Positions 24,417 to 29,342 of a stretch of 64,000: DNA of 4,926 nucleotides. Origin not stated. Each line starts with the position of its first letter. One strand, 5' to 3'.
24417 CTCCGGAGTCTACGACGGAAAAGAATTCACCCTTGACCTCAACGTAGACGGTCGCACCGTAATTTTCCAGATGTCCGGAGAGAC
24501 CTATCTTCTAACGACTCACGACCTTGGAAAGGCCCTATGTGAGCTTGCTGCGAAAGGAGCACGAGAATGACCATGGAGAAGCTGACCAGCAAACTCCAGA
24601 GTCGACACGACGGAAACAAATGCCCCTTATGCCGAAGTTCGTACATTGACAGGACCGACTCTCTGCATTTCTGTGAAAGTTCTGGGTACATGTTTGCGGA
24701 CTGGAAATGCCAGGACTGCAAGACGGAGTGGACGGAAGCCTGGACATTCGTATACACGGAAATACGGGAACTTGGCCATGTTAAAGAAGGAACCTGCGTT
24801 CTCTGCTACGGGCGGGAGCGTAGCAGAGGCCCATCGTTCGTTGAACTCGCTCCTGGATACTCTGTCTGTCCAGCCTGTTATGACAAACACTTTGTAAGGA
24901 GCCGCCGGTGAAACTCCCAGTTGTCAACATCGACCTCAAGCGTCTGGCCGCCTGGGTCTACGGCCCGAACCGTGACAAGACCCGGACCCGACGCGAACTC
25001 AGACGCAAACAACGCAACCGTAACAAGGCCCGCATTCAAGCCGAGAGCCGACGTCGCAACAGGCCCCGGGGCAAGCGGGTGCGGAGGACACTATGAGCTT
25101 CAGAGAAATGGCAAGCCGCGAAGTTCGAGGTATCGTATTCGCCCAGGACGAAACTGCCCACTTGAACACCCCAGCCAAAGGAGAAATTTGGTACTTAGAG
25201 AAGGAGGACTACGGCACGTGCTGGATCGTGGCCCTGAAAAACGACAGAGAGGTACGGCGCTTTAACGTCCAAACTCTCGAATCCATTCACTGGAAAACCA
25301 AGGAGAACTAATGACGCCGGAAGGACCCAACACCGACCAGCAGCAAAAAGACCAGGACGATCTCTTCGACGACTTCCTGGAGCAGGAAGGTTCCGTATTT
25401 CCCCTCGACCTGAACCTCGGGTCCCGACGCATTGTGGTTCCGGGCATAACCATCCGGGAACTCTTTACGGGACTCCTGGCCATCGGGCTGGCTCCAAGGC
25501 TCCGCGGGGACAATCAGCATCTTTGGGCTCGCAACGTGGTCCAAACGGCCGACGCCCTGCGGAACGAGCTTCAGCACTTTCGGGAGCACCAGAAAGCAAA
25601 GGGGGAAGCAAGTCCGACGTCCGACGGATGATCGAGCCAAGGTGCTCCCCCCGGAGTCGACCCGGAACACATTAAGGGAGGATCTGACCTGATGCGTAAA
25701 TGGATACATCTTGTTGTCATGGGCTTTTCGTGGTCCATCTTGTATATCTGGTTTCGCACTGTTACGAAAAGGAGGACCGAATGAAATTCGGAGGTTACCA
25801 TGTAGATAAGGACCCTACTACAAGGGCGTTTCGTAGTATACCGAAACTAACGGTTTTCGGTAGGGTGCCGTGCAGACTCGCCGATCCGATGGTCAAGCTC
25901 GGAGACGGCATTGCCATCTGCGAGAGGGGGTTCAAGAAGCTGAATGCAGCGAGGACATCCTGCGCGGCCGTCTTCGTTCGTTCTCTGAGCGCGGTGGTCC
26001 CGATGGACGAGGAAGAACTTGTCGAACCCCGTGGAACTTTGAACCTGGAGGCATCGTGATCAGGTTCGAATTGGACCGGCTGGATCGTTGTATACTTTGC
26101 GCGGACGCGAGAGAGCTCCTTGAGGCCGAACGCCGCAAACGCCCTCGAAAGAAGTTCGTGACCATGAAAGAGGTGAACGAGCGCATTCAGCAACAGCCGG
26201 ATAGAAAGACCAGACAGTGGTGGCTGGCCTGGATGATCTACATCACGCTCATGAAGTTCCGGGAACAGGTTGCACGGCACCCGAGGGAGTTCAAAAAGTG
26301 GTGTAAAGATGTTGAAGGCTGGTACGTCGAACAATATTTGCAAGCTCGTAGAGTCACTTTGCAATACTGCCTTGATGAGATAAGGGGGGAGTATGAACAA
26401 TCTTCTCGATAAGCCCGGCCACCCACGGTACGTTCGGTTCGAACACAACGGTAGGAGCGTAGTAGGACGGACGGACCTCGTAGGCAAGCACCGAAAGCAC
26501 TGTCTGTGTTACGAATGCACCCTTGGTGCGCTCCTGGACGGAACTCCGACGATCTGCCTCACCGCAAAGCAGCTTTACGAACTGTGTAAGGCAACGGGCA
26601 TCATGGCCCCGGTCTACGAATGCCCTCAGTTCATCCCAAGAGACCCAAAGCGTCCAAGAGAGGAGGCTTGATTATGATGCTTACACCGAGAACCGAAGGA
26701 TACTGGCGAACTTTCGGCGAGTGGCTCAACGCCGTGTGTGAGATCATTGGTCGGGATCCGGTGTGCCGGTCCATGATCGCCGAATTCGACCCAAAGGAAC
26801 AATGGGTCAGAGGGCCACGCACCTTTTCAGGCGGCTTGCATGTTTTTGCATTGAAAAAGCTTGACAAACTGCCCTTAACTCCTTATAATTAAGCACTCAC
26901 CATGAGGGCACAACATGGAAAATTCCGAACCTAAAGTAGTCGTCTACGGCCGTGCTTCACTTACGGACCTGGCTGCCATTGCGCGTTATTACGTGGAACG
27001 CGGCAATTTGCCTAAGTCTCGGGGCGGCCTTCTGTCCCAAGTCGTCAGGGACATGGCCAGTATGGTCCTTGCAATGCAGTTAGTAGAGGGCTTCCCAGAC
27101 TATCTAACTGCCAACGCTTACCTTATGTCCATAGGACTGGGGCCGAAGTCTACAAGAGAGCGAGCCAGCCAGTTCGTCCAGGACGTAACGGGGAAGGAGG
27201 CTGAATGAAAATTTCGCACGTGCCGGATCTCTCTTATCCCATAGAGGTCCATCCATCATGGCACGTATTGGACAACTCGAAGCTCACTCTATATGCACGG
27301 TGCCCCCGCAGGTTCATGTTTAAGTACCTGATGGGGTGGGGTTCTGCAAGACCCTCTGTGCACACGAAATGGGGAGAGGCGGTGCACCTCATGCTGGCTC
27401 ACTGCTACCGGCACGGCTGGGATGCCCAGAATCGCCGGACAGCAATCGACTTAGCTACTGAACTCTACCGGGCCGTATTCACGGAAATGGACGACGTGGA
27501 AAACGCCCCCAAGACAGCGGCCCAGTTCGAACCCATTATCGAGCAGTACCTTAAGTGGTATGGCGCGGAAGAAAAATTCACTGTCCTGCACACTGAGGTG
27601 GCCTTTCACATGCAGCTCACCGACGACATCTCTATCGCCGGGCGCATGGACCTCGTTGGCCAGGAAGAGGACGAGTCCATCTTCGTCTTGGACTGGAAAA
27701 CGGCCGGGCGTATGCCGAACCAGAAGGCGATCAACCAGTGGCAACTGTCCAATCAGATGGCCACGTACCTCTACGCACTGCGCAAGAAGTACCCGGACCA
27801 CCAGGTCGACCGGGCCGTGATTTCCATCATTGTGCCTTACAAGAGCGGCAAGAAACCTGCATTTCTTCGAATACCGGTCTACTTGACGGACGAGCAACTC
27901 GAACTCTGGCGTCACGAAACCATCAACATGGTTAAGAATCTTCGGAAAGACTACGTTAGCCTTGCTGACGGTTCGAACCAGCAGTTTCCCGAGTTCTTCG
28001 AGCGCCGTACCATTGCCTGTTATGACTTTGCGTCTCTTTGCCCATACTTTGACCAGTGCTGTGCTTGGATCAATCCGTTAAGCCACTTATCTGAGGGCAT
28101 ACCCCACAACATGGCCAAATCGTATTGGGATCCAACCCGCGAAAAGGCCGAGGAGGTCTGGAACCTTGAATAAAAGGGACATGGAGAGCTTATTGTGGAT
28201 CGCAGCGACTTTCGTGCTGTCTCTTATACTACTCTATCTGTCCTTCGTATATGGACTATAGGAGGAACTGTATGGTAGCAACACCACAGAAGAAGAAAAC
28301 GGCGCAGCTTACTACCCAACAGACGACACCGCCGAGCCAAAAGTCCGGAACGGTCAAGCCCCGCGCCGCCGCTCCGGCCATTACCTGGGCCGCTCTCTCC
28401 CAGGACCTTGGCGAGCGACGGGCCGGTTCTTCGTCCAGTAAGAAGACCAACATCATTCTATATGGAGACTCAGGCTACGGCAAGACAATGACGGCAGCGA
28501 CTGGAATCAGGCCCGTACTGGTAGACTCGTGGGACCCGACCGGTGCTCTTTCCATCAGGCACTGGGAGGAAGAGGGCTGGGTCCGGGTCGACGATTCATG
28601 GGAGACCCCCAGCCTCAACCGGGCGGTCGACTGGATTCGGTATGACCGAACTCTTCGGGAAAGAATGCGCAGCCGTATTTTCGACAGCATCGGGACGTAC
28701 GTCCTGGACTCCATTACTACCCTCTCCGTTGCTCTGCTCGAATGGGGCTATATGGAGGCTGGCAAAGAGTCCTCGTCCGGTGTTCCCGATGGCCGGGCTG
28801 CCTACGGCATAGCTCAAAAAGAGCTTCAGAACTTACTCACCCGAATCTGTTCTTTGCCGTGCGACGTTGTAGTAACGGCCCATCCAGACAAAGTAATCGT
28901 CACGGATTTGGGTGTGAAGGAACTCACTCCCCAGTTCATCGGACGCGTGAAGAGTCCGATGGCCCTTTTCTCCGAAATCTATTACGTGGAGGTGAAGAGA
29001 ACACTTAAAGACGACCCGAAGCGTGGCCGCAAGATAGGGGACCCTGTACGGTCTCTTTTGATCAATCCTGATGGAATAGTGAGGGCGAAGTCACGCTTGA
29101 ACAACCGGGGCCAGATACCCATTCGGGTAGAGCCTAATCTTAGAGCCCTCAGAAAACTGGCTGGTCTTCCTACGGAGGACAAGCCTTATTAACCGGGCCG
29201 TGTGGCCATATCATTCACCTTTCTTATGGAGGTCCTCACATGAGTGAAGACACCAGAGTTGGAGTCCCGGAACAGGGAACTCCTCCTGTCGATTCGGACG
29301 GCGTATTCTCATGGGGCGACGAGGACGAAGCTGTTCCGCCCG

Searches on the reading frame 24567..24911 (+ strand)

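Call 103: search_protein_families(library=pfam, proteins=[window:24567-24911:+], max_evalue=0.05)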
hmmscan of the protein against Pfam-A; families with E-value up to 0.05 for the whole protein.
window:24567-24911:+ (114 aa): 1 family
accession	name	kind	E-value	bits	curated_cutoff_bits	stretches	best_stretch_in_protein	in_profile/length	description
PF03660.19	PHF5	-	0.0045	17.6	26.7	1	8-76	20-85/104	PHF5-like protein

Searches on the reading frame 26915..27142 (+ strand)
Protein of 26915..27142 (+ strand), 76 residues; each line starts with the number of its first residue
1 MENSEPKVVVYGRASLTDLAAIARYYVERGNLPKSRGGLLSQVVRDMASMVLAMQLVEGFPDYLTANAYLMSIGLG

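Call 139: search_solved_structures(query=A5, max_evalue=10)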
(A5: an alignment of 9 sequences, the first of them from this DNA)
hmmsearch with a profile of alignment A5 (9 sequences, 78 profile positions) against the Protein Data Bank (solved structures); distinct sequences matched with E-value up to 10: 15.
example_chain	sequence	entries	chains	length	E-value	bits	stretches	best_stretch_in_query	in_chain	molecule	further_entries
8cwy_A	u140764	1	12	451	4.5e-12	48.9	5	17-62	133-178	T32-15-1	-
8cws_A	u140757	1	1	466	4.8e-12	48.8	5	17-62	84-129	F4132-2 Chain A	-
5cwb_A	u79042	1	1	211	3.5e-06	30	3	17-60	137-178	Designed helical repeat protein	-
7mwr_B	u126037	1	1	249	8.8e-05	25.5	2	17-63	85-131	LHD101B4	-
9drl_A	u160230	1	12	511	0.00015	24.8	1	17-63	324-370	T33-549_B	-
9k89_A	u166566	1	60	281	0.011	18.7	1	21-70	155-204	Cage-i53-Zn1-HEHE-6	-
9lm9_A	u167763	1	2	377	0.019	18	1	21-70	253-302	bvFP-Pfr16.v14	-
9lm7_A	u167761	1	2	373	0.02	17.9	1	21-70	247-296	bvFP-Pr1-88.4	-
9lm8_A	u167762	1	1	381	0.029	17.4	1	21-70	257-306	bvFP-Pfr21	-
3k10_A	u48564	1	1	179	0.19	14.8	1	16-70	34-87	Protein STN1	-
3key_A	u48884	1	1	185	0.19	14.8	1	16-70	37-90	Protein STN1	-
6vfi_A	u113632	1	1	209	0.26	14.3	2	17-55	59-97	O43_dn18A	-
9k7z_A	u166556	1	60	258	0.54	13.4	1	17-71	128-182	Cage-i53-Zn1-HEHE-16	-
2f9z_C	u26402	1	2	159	1.5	12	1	42-75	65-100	PROTEIN (chemotaxis methylation protein)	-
9hig_R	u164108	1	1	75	1.7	11.7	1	14-36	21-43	Small ribosomal subunit protein bS18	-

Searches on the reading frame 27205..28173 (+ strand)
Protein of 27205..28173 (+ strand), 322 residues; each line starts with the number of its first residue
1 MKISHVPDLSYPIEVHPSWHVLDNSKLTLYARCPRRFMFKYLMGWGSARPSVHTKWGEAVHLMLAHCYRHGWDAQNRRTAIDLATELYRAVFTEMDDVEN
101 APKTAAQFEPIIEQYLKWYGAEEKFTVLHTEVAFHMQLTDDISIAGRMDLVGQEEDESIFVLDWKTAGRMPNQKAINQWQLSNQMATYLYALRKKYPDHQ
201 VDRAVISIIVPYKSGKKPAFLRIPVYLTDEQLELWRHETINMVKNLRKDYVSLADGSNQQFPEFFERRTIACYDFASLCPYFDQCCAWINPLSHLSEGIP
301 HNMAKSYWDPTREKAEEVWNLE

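Call 16: search_protein_families(library=pfam, proteins=[window:27205-28173:+], max_evalue=0.001)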
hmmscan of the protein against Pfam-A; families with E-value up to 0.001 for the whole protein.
window:27205-28173:+ (322 aa): 1 family
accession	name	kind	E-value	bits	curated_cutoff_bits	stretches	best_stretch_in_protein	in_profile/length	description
PF12705.13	PDDEXK_1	-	1.3e-26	94.4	22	1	25-285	5-246/247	PD-(D/E)XK nuclease superfamily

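Call 17: search_protein_families(library=phrogs, proteins=[window:27205-28173:+], max_evalue=0.001)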
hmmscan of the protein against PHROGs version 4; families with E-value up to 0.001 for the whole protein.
window:27205-28173:+ (322 aa): 3 families
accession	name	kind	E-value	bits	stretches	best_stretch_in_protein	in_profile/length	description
phrog_1218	-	DNA, RNA and nucleotide metabolism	4e-27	96.4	1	21-214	9-211/364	exonuclease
phrog_69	-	DNA, RNA and nucleotide metabolism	5.4e-17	63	1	24-254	92-298/501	exonuclease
phrog_1870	-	DNA, RNA and nucleotide metabolism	0.0005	20.4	0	131-175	155-199/313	exonuclease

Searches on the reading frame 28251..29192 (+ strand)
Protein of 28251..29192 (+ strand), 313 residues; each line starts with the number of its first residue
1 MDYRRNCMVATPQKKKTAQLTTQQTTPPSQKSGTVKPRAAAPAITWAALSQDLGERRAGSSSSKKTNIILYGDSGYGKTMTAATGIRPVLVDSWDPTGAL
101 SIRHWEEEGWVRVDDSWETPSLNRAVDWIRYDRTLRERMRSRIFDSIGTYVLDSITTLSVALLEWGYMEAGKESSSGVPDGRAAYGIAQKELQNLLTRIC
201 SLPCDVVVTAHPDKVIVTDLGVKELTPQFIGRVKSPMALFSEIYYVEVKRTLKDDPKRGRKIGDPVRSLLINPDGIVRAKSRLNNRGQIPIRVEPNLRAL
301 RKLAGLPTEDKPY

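Call 54: search_protein_families(library=pfam, proteins=[window:28251-29192:+], max_evalue=0.01)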
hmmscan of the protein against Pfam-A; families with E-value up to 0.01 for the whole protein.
window:28251-29192:+ (313 aa): 1 family
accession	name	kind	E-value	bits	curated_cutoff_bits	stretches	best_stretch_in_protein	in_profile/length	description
PF13479.12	AAA_24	-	3.3e-14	53.6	27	1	65-228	2-149/195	AAA domain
